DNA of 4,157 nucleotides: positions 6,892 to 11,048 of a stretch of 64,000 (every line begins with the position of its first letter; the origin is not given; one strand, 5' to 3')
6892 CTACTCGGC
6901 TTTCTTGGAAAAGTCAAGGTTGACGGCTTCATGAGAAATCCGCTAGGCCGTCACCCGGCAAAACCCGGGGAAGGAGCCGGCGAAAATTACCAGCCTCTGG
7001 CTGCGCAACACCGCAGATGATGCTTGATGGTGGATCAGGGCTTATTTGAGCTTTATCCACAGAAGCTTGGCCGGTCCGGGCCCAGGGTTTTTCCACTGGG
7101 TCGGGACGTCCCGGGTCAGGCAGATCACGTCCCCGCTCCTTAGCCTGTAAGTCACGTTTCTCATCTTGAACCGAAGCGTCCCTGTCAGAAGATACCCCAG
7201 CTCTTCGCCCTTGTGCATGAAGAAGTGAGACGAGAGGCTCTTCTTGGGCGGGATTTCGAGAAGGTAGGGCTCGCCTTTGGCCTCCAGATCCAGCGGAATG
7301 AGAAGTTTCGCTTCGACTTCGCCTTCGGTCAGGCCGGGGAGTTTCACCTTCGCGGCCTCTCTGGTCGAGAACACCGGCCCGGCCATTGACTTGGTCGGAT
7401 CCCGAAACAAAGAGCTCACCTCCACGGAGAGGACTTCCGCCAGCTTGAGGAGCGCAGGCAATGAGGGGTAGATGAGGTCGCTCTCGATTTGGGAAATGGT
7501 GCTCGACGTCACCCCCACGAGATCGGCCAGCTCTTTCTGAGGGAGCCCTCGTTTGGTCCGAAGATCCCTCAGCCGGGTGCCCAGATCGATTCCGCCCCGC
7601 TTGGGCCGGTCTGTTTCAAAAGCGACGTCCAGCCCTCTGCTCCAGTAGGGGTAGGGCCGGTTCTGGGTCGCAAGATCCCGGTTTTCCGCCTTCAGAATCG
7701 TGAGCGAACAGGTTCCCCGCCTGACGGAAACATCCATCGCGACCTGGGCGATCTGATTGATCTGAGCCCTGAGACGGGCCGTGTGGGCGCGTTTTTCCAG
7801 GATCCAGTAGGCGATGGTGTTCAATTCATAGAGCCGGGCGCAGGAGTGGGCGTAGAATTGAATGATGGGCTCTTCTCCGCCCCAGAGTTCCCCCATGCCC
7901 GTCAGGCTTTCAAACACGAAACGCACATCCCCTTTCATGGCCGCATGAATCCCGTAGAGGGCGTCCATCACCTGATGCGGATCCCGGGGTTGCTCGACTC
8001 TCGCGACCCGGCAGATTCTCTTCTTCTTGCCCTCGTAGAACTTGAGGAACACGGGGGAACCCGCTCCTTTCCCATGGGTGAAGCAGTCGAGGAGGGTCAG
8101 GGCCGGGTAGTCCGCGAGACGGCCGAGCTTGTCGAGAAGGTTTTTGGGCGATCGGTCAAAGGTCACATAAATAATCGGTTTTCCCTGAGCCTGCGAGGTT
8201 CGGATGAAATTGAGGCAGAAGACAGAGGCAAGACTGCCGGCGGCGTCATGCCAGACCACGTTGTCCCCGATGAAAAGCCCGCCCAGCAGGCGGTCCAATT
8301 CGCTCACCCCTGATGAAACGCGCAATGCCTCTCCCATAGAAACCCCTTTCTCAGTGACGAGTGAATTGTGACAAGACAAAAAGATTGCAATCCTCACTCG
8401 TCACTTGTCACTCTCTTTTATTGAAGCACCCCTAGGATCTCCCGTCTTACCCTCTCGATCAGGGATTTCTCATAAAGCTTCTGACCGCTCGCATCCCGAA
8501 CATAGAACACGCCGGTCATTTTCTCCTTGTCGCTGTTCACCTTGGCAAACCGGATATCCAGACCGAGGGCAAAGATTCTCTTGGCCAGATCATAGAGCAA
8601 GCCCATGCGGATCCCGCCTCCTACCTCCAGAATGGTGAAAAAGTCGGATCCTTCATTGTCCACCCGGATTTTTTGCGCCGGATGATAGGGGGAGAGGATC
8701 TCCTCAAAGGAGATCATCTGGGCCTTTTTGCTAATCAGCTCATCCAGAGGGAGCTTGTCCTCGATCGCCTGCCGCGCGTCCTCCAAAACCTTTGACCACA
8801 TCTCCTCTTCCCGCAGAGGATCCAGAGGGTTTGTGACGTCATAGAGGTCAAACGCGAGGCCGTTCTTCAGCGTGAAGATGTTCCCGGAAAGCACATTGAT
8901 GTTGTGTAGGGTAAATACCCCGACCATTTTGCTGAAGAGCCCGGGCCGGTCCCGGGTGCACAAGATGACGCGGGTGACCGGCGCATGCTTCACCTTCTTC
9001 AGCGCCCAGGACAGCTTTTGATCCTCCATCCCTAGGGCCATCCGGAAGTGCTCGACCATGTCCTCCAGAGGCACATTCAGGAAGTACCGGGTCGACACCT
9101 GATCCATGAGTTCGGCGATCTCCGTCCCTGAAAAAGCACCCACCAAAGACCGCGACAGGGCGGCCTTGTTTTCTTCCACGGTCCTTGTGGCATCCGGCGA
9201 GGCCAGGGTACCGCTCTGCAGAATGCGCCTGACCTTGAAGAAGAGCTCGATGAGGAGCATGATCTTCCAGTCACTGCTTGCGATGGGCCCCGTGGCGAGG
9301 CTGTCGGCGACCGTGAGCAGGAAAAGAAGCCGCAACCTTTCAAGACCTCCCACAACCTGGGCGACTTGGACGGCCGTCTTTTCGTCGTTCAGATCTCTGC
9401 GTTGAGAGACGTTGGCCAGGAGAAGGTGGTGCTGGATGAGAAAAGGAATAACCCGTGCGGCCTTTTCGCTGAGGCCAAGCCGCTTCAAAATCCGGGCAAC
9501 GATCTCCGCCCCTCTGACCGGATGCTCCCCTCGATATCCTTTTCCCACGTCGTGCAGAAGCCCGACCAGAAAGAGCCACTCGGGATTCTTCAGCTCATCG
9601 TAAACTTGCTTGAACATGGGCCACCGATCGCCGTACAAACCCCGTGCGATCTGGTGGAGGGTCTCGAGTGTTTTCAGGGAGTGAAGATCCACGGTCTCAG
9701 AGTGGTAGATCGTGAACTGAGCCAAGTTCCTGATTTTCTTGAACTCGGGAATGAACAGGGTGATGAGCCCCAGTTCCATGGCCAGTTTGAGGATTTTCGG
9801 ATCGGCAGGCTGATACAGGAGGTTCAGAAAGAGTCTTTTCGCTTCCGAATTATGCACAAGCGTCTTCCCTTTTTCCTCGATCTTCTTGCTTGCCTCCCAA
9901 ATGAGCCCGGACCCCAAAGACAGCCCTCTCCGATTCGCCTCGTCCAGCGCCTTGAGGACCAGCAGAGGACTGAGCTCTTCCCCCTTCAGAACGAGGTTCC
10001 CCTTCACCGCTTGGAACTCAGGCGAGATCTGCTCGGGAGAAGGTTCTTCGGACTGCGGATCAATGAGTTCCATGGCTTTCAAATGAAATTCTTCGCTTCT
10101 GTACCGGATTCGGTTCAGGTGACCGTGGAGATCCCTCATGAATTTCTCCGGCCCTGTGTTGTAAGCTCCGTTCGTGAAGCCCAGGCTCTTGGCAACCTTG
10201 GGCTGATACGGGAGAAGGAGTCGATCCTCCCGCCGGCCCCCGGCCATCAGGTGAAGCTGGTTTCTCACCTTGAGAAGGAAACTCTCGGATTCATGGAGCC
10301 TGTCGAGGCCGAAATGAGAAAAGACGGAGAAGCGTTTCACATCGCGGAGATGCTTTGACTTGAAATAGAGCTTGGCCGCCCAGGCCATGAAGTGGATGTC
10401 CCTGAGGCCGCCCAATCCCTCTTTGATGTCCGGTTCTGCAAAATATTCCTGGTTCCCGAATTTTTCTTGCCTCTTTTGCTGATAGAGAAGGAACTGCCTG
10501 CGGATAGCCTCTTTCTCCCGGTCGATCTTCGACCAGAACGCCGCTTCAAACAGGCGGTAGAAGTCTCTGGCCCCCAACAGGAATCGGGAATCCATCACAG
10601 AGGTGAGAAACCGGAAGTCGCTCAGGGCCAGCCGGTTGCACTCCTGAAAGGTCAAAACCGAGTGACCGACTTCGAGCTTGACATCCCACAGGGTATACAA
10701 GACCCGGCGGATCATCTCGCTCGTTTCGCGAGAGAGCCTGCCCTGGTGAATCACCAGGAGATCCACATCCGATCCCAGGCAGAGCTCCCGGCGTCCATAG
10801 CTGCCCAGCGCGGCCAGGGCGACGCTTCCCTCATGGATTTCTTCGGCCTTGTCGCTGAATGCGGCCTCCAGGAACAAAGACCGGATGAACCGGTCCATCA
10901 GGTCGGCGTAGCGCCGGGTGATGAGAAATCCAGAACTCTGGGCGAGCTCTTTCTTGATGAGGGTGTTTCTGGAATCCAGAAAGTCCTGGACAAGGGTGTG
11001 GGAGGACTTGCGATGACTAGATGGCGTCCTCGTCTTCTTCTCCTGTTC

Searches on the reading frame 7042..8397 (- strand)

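Call 53: search_protein_families(library=pfam, proteins=[window:7042-8397:-], max_evalue=0.00001)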
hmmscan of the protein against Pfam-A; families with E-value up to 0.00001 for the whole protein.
window:7042-8397:- (451 aa): 4 families
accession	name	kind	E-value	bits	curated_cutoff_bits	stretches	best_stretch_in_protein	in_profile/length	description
PF01381.28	HTH_3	-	1.1e-13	51.4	23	1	276-327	1-52/55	Helix-turn-helix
PF13560.12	HTH_31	-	1.1e-12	48.5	27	1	271-325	1-56/64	Helix-turn-helix domain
PF07883.17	Cupin_2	-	2.7e-11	43.4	27.2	1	379-448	2-69/70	Cupin domain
PF12844.13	HTH_19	-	1.4e-07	31.7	30.2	1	273-323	1-51/64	Helix-turn-helix domain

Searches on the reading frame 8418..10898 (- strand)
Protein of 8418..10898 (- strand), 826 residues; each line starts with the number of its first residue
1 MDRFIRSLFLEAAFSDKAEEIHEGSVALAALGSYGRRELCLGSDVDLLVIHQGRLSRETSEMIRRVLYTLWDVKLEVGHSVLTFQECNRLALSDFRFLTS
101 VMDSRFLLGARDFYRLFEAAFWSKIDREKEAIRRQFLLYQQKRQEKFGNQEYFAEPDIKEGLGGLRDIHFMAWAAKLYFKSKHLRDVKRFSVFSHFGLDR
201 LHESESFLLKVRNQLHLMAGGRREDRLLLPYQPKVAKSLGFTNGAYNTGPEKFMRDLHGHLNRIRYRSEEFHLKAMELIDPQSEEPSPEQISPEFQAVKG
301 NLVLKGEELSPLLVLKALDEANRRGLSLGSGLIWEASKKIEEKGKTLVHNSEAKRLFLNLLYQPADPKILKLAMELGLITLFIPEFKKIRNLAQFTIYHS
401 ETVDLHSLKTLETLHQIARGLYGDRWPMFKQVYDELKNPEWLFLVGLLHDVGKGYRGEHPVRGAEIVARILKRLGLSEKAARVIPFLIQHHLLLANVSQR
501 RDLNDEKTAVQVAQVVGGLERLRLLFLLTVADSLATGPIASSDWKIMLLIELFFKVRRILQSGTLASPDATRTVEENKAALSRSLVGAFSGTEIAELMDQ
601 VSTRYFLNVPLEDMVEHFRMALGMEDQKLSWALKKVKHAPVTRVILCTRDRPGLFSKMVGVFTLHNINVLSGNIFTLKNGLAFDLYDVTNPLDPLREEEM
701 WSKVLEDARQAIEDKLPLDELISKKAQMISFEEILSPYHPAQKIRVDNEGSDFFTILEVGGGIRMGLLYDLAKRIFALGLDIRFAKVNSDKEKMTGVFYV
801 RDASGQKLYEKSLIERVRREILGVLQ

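Call 53: search_protein_families(library=pfam, proteins=[window:8418-10898:-], max_evalue=0.00001)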
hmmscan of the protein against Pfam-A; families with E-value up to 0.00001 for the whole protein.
window:8418-10898:- (826 aa): 3 families
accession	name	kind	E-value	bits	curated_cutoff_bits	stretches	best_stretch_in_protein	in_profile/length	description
PF08335.16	GlnD_UR_UTase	-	3.2e-32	111.9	21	1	139-271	9-140/141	GlnD PII-uridylyltransferase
PF01966.28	HD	-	1.1e-09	39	22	1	406-513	4-110/116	HD domain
PF01842.31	ACT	-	1.1e-08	35.1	27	0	644-691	3-51/66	ACT domain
